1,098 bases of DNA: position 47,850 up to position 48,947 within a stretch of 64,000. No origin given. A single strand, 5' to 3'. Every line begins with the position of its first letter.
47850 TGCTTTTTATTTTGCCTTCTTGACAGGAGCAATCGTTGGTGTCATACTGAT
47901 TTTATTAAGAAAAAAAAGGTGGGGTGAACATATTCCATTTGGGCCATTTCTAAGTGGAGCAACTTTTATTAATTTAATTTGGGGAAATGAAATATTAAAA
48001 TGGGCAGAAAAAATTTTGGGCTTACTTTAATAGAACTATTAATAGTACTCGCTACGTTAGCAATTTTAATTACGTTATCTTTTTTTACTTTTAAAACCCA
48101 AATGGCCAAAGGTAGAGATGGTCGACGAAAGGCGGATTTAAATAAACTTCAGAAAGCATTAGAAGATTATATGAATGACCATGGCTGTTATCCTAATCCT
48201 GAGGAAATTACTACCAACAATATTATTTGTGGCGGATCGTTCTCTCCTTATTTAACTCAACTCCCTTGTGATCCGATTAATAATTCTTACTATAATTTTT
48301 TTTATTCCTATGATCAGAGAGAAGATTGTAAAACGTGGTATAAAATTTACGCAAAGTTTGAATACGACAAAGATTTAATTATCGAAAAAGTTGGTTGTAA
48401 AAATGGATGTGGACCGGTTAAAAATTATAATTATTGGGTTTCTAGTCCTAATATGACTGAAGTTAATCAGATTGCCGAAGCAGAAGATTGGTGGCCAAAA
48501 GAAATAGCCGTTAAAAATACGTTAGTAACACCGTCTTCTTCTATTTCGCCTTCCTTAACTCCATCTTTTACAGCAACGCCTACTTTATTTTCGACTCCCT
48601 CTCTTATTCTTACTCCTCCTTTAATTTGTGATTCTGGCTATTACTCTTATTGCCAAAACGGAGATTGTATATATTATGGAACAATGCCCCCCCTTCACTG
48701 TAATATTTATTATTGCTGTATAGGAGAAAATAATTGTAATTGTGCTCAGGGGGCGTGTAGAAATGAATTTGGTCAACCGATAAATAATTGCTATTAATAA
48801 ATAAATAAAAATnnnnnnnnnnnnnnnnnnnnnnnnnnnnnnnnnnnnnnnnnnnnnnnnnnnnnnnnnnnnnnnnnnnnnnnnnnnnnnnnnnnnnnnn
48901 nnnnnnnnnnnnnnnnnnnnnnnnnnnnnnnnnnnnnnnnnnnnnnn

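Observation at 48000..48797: Pilin fused to an S/T/P linker and a Cys-rich C-terminal module, starting inside pilD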

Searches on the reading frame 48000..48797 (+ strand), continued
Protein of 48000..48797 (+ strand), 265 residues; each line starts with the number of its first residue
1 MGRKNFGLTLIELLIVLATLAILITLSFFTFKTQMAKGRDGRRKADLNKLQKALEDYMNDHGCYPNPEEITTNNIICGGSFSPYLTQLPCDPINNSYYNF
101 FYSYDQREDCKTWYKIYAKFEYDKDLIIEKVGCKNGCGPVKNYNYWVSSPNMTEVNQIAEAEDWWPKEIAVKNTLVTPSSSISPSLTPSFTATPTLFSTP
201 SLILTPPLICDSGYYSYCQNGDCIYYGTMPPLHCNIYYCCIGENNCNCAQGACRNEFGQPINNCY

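Call 69: find_encoding_contigs(protein=P0004, flank=4000, max_places=1)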
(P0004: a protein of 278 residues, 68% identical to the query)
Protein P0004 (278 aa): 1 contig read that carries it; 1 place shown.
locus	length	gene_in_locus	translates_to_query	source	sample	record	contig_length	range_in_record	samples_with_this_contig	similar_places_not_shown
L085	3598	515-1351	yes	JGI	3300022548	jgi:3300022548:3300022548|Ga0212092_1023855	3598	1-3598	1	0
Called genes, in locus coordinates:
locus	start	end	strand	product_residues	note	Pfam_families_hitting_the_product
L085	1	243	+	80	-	?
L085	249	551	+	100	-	PF01478:Peptidase_A24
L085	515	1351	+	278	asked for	-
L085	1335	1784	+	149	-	PF07963:N_methyl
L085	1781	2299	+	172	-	PF07963:N_methyl (weak)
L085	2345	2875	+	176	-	PF07963:N_methyl (weak)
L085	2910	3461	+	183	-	PF07963:N_methyl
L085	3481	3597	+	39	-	?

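Call 70: find_encoding_contigs(protein=P0025, flank=4000, max_places=1)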
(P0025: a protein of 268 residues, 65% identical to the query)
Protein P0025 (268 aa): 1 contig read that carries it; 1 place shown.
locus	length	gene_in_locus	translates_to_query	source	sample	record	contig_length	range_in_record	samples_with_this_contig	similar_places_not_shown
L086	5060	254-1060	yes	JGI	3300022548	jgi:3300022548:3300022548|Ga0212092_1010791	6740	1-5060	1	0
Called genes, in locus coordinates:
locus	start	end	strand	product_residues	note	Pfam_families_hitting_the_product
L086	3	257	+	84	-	?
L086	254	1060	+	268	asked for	-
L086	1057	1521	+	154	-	PF07963:N_methyl, PF08334:T2SSG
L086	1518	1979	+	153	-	PF07963:N_methyl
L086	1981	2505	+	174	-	PF07963:N_methyl (weak)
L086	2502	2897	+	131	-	PF07963:N_methyl, PF08334:T2SSG (faint)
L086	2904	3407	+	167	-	PF07963:N_methyl (weak)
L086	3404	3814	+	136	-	PF07963:N_methyl (faint)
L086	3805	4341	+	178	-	PF07963:N_methyl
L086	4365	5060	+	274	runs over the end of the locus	-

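Call 71: find_encoding_contigs(protein=P0020, flank=4000, max_places=1)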
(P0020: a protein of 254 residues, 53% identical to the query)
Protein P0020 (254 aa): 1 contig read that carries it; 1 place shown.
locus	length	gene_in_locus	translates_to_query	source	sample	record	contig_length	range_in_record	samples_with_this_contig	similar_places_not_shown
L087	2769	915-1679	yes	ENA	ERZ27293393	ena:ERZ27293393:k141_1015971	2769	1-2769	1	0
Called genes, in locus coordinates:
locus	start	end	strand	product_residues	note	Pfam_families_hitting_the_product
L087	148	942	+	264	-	PF06750:A24_N_bact, PF01478:Peptidase_A24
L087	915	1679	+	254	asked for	PF07963:N_methyl (weak)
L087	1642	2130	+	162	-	PF07963:N_methyl, PF08334:T2SSG (faint)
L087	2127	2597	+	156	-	PF07963:N_methyl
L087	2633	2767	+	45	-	?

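Call 72: find_encoding_contigs(protein=P0028, flank=4000, max_places=1)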
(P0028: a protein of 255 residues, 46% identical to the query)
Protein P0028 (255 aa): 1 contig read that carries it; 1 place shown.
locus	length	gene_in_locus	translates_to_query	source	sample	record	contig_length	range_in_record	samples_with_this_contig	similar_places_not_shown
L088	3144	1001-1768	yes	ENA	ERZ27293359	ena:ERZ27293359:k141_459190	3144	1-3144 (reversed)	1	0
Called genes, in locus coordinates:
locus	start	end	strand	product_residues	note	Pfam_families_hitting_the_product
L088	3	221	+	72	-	?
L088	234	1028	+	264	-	PF06750:A24_N_bact, PF01478:Peptidase_A24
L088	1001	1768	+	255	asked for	-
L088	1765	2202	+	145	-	PF07963:N_methyl, PF08334:T2SSG (faint)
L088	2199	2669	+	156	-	PF07963:N_methyl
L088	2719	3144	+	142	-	?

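Call 77: list_cluster_members(proteins=[window:48000-48794:+, P0001, P0011, P0030])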
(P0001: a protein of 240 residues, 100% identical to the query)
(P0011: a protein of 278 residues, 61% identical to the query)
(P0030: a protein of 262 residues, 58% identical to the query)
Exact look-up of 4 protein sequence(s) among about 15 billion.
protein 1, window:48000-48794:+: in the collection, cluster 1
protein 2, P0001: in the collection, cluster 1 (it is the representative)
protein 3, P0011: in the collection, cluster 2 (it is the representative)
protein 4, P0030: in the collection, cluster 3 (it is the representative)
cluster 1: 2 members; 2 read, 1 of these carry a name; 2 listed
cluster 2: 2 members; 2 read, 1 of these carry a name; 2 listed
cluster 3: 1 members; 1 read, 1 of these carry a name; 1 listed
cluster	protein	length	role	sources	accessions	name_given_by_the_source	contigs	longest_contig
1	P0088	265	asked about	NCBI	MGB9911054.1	MAG: type II secretion system protein [Microgenomates group bacterium]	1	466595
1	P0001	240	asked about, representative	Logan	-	-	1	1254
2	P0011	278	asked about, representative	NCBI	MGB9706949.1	MAG: type II secretion system protein GspG [Microgenomates group bacterium]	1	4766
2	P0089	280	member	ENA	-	-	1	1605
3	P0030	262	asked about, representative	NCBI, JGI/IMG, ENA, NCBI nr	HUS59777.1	MAG TPA: prepilin-type N-terminal cleavage/methylation domain-containing protein ... | prepilin-type N-terminal cleavage/methylation domain-containing protein [Nevskiaceae ...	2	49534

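Call 80: find_encoding_contigs(protein=P0062, flank=3000, max_places=1)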
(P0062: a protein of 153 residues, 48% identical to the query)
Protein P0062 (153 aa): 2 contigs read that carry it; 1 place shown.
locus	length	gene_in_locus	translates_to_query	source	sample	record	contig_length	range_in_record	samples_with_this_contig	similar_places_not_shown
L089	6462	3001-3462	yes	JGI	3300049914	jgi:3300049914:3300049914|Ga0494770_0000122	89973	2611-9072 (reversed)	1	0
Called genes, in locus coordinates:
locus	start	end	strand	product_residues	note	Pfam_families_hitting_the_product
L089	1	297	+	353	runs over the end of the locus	PF00437:T2SSE, PF13401:AAA_22 (faint)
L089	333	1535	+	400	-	PF28597:T2SSF_N, PF00482:T2SSF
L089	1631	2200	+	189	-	PF07963:N_methyl (weak)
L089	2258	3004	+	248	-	PF06750:A24_N_bact, PF01478:Peptidase_A24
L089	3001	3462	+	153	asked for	PF07963:N_methyl (weak)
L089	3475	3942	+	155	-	PF07963:N_methyl, PF08334:T2SSG (weak)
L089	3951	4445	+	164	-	PF07963:N_methyl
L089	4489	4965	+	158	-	PF07963:N_methyl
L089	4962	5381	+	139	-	PF07963:N_methyl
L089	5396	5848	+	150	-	PF07963:N_methyl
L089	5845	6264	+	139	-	PF07963:N_methyl (faint)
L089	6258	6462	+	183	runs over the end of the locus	PF07963:N_methyl (weak)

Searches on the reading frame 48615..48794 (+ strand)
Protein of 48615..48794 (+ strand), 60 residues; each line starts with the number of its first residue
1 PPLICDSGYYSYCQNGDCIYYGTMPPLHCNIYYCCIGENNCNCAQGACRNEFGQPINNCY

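Call 18: search_protein_representatives(protein=window:48615-48794:+)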
Query: 60 residues. Proteins with E-value up to 0.001 (for the whole library): 5; up to 1e-10: 0; up to 1e-30: 0. The best 5 are listed.
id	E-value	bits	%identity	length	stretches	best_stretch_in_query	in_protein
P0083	2.5e-08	50.4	32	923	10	8-44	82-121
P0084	2.4e-07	47.2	28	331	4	1-54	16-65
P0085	1.4e-05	41.7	38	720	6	24-47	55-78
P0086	6.7e-05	39.5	29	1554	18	5-39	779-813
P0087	6.4e-04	36.4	47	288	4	25-54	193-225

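Call 31: predict_structure(alignment_id=A2)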
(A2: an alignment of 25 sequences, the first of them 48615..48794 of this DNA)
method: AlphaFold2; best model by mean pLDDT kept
length: 60 residues; sequences in the alignment: 25
mean_pLDDT: 83.8   pTM: 0.63
mean pLDDT of the five models: 83.8, 82.5, 78.9, 78.7, 78.5
residues with pLDDT >= 90: 18; 70-90: 39; 50-70: 2; < 50: 1
segments of 3 or more residues with pLDDT < 50: none
pLDDT, mean of each block of 10 residues (from residue 1): 73 91 84 83 83 90
secondary structure, 60 per line:
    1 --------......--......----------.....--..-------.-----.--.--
elements in order: E9-14 E17-22 E33-37

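Call 39: fold_search(model_id=the predicted structure, library=pdb)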
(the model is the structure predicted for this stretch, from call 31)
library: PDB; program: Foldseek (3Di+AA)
matches with E <= 10: 34; with E <= 0.001: 0
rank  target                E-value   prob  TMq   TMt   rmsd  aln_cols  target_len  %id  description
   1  6ndo_A                3.3e+00  0.02  0.20  0.03   5.1        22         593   23  Crystal structure of the dark-adapted full-length bacteriophytochrome XccBphP mutant L193N from Xanthomonas campestris (released 2019-12-18)
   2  6pl0_A                3.5e+00  0.02  0.20  0.03   5.2        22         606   23  Crystal structure of the dark-adapted full-length bacteriophytochrome XccBphP from Xanthomonas campestris in the Pr st (released 2020-12-30)
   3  6pl0_B                3.7e+00  0.02  0.20  0.03   5.2        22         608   23  Crystal structure of the dark-adapted full-length bacteriophytochrome XccBphP from Xanthomonas campestris in the Pr st (released 2020-12-30)
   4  5uyr_A                4.3e+00  0.02  0.20  0.03   5.1        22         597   23  Crystal structure of the dark-adapted full-length bacteriophytochrome XccBphP mutant D199A from Xanthomonas campestris (released 2018-02-28)
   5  6ndp_A                4.3e+00  0.02  0.20  0.03   5.0        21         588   24  Crystal structure of the dark-adapted full-length bacteriophytochrome XccBphP mutant L193Q from Xanthomonas campestris (released 2019-12-18)
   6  5akp_A                4.9e+00  0.02  0.20  0.03   5.1        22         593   23  Crystal structure of the dark-adapted full-length bacteriophytochrome XccBphP from Xanthomonas campestris bound to BV  (released 2016-05-04)
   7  4o01_B                5.2e+00  0.02  0.23  0.04   5.5        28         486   21  Crystal Structure of D. radiodurans Bacteriophytochrome Photosensory Core Module in its Illuminated Form (released 2014-05-07)
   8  7l5a                  5.2e+00  0.02  0.22  0.04   5.2        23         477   22  Crystal structure of the photosensory module from Xanthomonas campestris bacteriophytochrome XccBphP in the Pfr state (released 2021-12-29)
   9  4q0j                  5.6e+00  0.02  0.23  0.04   5.5        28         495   21  Deinococcus radiodurans BphP photosensory module (released 2014-07-16)
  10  8oxe                  5.6e+00  0.01  0.20  0.06   6.6        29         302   10  Inositol 1,3,4-trisphosphate 5/6-kinase 1 from Solanum tuberosum (StITPK1) in complex with ADP/Mg2+ (released 2024-03-27)
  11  4o01_D                6.4e+00  0.02  0.23  0.04   5.5        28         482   21  Crystal Structure of D. radiodurans Bacteriophytochrome Photosensory Core Module in its Illuminated Form (released 2014-05-07)
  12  4o01_A                6.4e+00  0.02  0.23  0.04   5.5        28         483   21  Crystal Structure of D. radiodurans Bacteriophytochrome Photosensory Core Module in its Illuminated Form (released 2014-05-07)
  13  5uyr_B                6.4e+00  0.01  0.20  0.03   5.1        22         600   23  Crystal structure of the dark-adapted full-length bacteriophytochrome XccBphP mutant D199A from Xanthomonas campestris (released 2018-02-28)
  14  6ndp_B                6.4e+00  0.01  0.20  0.03   5.0        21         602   24  Crystal structure of the dark-adapted full-length bacteriophytochrome XccBphP mutant L193Q from Xanthomonas campestris (released 2019-12-18)
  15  3vtr_A                6.8e+00  0.04  0.29  0.03   1.9        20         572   30  Crystal Structure of insect beta-N-acetyl-D-hexosaminidase OfHex1 E328A complexed with TMG-chitotriomycin (released 2013-01-16)
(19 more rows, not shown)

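Call 40: search_protein_families(library=pfam, alignment_id=A2, max_evalue=1)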
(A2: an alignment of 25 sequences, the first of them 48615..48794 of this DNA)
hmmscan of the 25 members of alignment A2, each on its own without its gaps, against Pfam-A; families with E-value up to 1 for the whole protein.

A. member 1, window:48615-48794:+ (60 aa): 0 families

B. families by the number of members that match (of 25 scanned): 2 families
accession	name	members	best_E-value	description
PF12196.13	hNIFK_binding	1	0.065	FHA Ki67 binding domain of hNIFK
PF14653.11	IGFL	1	0.35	Insulin growth factor-like family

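Call 41: search_solved_structures(query=A2, max_evalue=10, show_alignments=2)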
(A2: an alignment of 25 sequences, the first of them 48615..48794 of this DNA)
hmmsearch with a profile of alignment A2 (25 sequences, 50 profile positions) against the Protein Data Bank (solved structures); distinct sequences matched with E-value up to 10: 4.
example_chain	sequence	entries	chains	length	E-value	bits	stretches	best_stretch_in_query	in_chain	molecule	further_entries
8jlv_B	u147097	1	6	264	1.6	12.2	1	6-20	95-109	AB hydrolase-1 domain-containing protein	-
5y0v_A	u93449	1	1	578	3.3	11.1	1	11-40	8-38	Beta-hexosaminidase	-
5y1b_A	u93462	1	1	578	3.3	11.1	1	11-40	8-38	Beta-hexosaminidase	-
8ziw_A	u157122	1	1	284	3.8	10.9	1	3-27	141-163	Enteropeptidase non-catalytic heavy chain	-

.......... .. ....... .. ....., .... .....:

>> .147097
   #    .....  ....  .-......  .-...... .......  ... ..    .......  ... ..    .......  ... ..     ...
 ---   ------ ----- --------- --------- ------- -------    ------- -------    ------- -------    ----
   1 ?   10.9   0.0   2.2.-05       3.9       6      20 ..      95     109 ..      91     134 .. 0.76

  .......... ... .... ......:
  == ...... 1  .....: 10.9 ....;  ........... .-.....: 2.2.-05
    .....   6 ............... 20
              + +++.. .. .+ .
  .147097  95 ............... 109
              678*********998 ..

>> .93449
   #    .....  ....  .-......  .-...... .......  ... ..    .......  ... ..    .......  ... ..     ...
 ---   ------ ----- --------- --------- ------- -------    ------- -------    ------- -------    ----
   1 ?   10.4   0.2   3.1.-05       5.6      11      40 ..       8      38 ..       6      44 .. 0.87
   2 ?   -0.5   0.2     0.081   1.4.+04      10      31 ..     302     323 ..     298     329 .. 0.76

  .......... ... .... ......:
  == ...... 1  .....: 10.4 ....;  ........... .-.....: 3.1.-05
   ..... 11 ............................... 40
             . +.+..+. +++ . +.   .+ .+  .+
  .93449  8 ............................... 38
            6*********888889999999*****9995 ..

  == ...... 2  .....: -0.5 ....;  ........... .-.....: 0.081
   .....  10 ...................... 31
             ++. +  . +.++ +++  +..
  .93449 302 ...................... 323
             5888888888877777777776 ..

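Call 62: find_homologous_proteins(query=A2, max_evalue=0.01)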
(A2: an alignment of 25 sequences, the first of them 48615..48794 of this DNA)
Query A2 (25 sequences): 116 candidates shared short words with the query, none scored E <= 0.01.
